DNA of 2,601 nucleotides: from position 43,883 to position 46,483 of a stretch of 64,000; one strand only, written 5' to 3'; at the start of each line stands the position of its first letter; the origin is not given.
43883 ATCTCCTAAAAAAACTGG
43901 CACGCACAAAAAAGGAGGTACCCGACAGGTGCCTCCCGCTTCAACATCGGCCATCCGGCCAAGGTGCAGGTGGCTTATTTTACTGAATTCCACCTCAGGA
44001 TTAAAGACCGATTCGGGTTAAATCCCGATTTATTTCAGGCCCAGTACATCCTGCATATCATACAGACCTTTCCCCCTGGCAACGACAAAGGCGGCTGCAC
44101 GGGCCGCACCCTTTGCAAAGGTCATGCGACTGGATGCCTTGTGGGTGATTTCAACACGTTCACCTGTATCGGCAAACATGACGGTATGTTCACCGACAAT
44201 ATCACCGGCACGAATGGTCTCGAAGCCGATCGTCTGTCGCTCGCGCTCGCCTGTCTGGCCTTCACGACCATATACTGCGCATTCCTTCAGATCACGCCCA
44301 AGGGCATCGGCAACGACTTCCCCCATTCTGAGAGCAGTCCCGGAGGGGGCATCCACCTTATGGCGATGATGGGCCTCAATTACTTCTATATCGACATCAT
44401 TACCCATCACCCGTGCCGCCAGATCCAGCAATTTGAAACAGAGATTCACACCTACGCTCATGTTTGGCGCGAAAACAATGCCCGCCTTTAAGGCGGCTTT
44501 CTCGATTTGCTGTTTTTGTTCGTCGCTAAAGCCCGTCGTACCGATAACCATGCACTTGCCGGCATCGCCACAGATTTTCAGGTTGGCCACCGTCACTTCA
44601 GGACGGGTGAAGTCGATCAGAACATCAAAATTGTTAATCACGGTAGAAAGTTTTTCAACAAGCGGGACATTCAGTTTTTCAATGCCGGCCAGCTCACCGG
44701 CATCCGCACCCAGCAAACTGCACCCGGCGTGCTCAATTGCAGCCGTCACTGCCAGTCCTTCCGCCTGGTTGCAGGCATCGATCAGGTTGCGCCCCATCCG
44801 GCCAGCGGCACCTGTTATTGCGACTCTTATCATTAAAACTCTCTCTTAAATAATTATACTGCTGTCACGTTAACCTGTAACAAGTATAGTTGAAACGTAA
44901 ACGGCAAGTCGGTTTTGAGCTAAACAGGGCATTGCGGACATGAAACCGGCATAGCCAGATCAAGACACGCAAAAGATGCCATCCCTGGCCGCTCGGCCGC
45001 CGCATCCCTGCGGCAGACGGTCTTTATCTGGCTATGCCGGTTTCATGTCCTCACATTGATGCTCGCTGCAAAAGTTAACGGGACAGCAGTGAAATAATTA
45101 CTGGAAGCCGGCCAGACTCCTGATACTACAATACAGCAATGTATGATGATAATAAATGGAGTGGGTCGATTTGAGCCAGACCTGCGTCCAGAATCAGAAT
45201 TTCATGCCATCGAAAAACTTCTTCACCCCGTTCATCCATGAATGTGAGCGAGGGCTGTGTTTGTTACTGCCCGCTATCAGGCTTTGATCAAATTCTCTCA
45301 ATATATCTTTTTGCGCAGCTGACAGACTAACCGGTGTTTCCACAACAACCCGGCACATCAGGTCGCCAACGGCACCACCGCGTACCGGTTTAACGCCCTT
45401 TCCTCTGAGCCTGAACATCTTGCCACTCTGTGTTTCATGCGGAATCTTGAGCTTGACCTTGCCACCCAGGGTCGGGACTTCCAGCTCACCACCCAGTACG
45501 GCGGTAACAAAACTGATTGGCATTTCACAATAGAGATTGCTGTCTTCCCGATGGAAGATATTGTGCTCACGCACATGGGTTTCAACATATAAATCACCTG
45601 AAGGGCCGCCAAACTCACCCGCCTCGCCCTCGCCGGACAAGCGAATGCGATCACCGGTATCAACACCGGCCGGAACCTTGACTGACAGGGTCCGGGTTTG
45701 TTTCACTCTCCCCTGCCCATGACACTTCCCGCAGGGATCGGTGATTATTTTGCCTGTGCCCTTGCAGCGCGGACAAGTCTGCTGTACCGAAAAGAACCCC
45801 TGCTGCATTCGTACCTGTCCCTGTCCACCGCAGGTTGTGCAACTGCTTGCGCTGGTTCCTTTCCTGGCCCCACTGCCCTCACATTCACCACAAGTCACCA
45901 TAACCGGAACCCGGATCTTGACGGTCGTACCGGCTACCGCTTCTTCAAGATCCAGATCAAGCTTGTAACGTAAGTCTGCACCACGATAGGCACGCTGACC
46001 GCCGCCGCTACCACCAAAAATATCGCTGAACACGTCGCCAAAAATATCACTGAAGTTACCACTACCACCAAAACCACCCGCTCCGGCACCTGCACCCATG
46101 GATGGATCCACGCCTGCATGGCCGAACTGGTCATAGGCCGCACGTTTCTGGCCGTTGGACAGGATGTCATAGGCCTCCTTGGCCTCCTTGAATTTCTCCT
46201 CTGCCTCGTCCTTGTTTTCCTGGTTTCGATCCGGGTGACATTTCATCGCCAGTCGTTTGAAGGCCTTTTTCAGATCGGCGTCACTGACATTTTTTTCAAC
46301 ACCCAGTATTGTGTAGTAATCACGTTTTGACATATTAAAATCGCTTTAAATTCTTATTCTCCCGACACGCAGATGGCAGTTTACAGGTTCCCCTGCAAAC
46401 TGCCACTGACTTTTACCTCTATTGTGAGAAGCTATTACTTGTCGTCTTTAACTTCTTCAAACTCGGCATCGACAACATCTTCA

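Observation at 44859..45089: Novel MITE-like intergenic repeat family with terminal inverted repeats, present in three copies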

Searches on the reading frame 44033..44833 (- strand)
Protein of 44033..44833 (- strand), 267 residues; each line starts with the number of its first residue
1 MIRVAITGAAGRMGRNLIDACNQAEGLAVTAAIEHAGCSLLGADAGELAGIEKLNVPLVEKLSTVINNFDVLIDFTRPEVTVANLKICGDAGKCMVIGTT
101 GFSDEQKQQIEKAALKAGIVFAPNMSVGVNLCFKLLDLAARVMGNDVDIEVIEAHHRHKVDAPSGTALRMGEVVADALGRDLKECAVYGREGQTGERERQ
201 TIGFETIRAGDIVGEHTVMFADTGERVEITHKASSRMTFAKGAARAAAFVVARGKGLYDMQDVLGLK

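Call 9: find_encoding_contigs(protein=window:44033-44833:-, flank=3000, max_places=6)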
Protein window:44033-44833:- (267 aa): 9 contigs read that carry it; 4 places shown.
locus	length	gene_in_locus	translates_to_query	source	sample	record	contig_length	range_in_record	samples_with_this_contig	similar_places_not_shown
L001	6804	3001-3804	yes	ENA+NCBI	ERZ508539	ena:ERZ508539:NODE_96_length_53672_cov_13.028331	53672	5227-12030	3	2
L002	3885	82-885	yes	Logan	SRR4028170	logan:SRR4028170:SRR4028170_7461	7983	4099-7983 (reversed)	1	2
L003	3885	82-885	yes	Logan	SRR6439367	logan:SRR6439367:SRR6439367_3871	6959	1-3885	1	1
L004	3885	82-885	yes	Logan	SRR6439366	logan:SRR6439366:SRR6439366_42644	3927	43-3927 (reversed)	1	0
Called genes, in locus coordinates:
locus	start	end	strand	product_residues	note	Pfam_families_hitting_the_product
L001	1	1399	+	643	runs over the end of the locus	PF00012:HSP70, PF06723:MreB_Mbl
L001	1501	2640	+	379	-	PF00226:DnaJ, PF01556:DnaJ_C, PF00684:DnaJ_CXXCXGXG, PF27439:DnaJ_C_2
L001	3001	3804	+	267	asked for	PF01113:DapB_N, PF05173:DapB_C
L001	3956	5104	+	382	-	PF00988:CPSase_sm_chain, PF00117:GATase, PF07722:Peptidase_C26 (faint)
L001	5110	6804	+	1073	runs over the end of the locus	PF25596:CPSase_L_D1, PF02655:ATP-grasp_3 (faint), PF02786:CPSase_L_D2, PF02787:CPSase_L_D3, PF25596:CPSase_L_D1, PF02222:ATP-grasp (weak), PF02786:CPSase_L_D2, PF02142:MGS, +3 more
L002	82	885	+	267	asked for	PF01113:DapB_N, PF05173:DapB_C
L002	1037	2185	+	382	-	PF00988:CPSase_sm_chain, PF00117:GATase, PF07722:Peptidase_C26 (faint)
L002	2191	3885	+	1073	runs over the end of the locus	PF25596:CPSase_L_D1, PF02655:ATP-grasp_3 (faint), PF02786:CPSase_L_D2, PF02787:CPSase_L_D3, PF25596:CPSase_L_D1, PF02222:ATP-grasp (weak), PF02786:CPSase_L_D2, PF02142:MGS, +3 more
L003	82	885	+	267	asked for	PF01113:DapB_N, PF05173:DapB_C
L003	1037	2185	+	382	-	PF00988:CPSase_sm_chain, PF00117:GATase, PF07722:Peptidase_C26 (faint)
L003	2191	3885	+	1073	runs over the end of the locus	PF25596:CPSase_L_D1, PF02655:ATP-grasp_3 (faint), PF02786:CPSase_L_D2, PF02787:CPSase_L_D3, PF25596:CPSase_L_D1, PF02222:ATP-grasp (weak), PF02786:CPSase_L_D2, PF02142:MGS, +3 more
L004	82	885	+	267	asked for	PF01113:DapB_N, PF05173:DapB_C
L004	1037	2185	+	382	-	PF00988:CPSase_sm_chain, PF00117:GATase, PF07722:Peptidase_C26 (faint)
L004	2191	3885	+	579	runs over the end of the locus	?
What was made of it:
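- Short-read contigs of the same organism end 82 bp upstream of dapB, at the repeat (call 9).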

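Call 49: find_homologous_proteins(query=window:44033-44833:-, max_evalue=1e-60)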
Query window:44033-44833:- (267 aa): 7999 proteins with E <= 1e-60 among 8000 candidates; the best 120 are listed.
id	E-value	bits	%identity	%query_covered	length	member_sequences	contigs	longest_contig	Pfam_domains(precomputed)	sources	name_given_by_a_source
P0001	1.4e-165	567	99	100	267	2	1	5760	PF01113.27,PF05173.20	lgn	-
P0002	2.4e-141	487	83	100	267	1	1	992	PF01113.27,PF05173.20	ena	-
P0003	1.3e-139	482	82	100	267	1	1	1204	PF01113.27,PF05173.20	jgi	jgi:4-hydroxy-tetrahydrodipicolinate reductase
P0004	8.0e-139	479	82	100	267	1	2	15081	PF01113.27,PF05173.20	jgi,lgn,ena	-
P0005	1.1e-137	475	82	100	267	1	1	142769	PF01113.27,PF05173.20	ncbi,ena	-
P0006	5.9e-137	473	82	100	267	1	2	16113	PF01113.27,PF05173.20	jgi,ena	-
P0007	1.2e-135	469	81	100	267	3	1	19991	PF01113.27,PF05173.20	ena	-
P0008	2.1e-135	468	79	100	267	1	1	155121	PF01113.27,PF05173.20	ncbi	-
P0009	2.2e-135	468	81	100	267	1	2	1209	PF01113.27,PF05173.20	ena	-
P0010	2.4e-135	468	79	100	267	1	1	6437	PF01113.27,PF05173.20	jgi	jgi:4-hydroxy-tetrahydrodipicolinate reductase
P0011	2.9e-135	467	82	100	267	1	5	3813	PF01113.27,PF05173.20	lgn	-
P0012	5.2e-135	467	80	100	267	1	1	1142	PF01113.27,PF05173.20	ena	-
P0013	6.7e-135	466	81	100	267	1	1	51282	PF01113.27,PF05173.20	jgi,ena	-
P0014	9.7e-135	466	80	100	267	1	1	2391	PF01113.27,PF05173.20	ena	-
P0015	4.4e-134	464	79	100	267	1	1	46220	PF01113.27,PF05173.20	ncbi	-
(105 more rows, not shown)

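Call 50: find_encoding_contigs(protein=P0001, flank=2500, max_places=3)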
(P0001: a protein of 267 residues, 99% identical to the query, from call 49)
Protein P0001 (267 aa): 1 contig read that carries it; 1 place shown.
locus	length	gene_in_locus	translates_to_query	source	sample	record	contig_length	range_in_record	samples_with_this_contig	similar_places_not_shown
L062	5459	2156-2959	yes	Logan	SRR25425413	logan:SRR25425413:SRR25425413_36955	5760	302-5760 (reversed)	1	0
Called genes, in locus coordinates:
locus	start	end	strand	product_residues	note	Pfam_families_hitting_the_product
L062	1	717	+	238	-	?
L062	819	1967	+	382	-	PF00226:DnaJ, PF01556:DnaJ_C, PF00684:DnaJ_CXXCXGXG, PF27439:DnaJ_C_2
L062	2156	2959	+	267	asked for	PF01113:DapB_N, PF05173:DapB_C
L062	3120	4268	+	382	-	PF00988:CPSase_sm_chain, PF00117:GATase, PF07722:Peptidase_C26 (faint)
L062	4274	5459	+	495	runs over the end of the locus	?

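Call 51: find_encoding_contigs(protein=P0005, flank=2500, max_places=2)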
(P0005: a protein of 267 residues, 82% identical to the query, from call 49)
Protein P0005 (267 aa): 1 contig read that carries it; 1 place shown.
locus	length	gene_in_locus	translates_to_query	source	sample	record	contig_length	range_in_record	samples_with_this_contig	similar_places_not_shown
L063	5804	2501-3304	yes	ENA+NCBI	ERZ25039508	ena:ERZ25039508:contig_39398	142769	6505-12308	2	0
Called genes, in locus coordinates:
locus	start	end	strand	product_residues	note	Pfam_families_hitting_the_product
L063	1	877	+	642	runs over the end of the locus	PF00012:HSP70, PF06723:MreB_Mbl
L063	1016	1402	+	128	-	PF00226:DnaJ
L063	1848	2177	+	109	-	PF01556:DnaJ_C, PF27439:DnaJ_C_2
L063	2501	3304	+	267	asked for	PF01113:DapB_N, PF05173:DapB_C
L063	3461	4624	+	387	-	PF00988:CPSase_sm_chain, PF00117:GATase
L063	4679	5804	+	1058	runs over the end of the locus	PF25596:CPSase_L_D1, PF02786:CPSase_L_D2, PF02787:CPSase_L_D3, PF25596:CPSase_L_D1, PF02222:ATP-grasp, PF02655:ATP-grasp_3 (weak), PF02786:CPSase_L_D2, PF02142:MGS, +4 more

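Call 52: find_encoding_contigs(protein=P0004, flank=2500, max_places=2)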
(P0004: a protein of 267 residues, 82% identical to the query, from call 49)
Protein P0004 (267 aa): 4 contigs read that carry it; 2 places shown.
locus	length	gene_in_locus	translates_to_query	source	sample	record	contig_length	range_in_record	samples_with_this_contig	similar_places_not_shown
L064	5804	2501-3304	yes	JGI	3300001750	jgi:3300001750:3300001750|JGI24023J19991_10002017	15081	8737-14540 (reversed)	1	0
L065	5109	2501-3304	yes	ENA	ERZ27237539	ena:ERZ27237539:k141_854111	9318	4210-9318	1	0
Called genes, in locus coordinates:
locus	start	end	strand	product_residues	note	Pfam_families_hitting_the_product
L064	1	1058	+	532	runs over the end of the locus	?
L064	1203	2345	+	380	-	PF00226:DnaJ, PF01556:DnaJ_C, PF00684:DnaJ_CXXCXGXG, PF27439:DnaJ_C_2 (weak)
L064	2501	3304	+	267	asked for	PF01113:DapB_N, PF05173:DapB_C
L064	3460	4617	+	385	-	PF00988:CPSase_sm_chain, PF00117:GATase, PF07722:Peptidase_C26 (faint)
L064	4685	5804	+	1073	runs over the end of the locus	PF25596:CPSase_L_D1, PF02786:CPSase_L_D2, PF02787:CPSase_L_D3, PF25596:CPSase_L_D1, PF02655:ATP-grasp_3 (weak), PF02222:ATP-grasp, PF02786:CPSase_L_D2, PF02142:MGS, +3 more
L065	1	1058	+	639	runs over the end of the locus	PF00012:HSP70, PF06723:MreB_Mbl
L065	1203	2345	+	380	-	PF00226:DnaJ, PF01556:DnaJ_C, PF00684:DnaJ_CXXCXGXG, PF27439:DnaJ_C_2 (weak)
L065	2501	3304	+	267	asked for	PF01113:DapB_N, PF05173:DapB_C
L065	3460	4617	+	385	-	PF00988:CPSase_sm_chain, PF00117:GATase, PF07722:Peptidase_C26 (faint)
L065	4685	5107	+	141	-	?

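Call 82: list_cluster_members(proteins=[window:44033-44833:-, window:45197-46333:-, window:51263-52972:+])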
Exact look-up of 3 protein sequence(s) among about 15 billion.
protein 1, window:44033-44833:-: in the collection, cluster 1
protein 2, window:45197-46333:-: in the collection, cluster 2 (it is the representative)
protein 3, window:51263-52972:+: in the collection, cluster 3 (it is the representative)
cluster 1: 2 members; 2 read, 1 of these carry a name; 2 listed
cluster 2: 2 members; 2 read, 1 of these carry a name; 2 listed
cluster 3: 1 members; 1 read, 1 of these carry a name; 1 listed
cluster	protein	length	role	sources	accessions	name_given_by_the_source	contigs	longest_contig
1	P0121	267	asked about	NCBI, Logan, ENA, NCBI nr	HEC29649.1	MAG TPA: 4-hydroxy-tetrahydrodipicolinate reductase [Gammaproteobacteria bacterium] | 4-hydroxy-tetrahydrodipicolinate reductase [Gammaproteobacteria bacterium]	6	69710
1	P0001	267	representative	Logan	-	-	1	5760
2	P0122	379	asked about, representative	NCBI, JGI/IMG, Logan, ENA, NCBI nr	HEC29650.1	MAG TPA: molecular chaperone DnaJ [Gammaproteobacteria bacterium] | molecular chaperone DnaJ [Gammaproteobacteria bacterium]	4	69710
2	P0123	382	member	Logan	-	-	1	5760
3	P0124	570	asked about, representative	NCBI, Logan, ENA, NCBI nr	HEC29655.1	MAG TPA: DNA repair protein RecN [Gammaproteobacteria bacterium] | DNA repair protein RecN [Gammaproteobacteria bacterium]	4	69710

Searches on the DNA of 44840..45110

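Call 15: search_rna_families(source=window, start=44840, end=45110, threshold=evalue, max_evalue=10, show_alignments=3)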
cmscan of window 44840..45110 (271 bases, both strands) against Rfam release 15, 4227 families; matches with E-value up to 10: 2.
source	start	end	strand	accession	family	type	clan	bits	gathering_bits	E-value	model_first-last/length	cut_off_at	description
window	44874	44896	-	RF01355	CRISPR-DR26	Gene; CRISPR;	-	14.4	39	7.4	1-25/25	no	CRISPR RNA direct repeat element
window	45051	45093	+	RF00658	mir-21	Gene; miRNA;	-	11.5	52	9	15-58/72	no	mir-21 microRNA precursor family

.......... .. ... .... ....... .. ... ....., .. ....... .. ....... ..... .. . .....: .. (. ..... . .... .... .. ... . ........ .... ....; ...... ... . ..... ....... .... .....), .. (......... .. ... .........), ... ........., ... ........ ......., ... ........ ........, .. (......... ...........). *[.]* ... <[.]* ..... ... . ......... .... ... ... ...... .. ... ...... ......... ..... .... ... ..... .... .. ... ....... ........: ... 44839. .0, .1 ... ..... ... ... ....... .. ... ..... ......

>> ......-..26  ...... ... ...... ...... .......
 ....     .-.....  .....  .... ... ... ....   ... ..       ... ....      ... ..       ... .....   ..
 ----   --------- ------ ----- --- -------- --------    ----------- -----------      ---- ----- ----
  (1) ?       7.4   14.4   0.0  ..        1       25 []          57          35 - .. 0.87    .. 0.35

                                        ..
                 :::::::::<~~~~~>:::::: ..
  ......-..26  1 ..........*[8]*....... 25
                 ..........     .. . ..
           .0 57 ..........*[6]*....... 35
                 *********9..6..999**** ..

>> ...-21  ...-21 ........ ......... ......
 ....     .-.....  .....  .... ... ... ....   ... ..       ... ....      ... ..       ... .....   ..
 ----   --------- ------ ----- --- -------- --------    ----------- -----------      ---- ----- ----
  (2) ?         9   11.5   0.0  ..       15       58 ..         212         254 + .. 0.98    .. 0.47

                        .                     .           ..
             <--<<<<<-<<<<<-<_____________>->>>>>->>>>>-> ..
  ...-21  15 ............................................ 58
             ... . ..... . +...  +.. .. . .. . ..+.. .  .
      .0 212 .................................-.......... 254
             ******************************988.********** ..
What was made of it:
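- On Rfam RF02770 Ysr224: Window copy A has no match even at E up to 10 (call 15).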

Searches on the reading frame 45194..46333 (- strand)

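Call 64: search_protein_families(library=pfam, proteins=[window:45194-46333:-])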
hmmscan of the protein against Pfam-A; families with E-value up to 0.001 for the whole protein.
window:45194-46333:- (379 aa): 4 families
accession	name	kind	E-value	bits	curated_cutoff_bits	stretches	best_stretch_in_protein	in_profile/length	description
PF01556.23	DnaJ_C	-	1.3e-51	175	26.6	1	121-334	1-152/152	DnaJ C terminal domain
PF00226.36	DnaJ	-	2.2e-24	85.8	27.8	1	5-68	1-63/63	DnaJ domain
PF00684.25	DnaJ_CXXCXGXG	-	4.9e-16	59.2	32.7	1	148-208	1-65/65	DnaJ central domain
PF15777.11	Anti-TRAP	-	0.00098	19.5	32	0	185-210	11-42/59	Tryptophan RNA-binding attenuator protein inhibitory protein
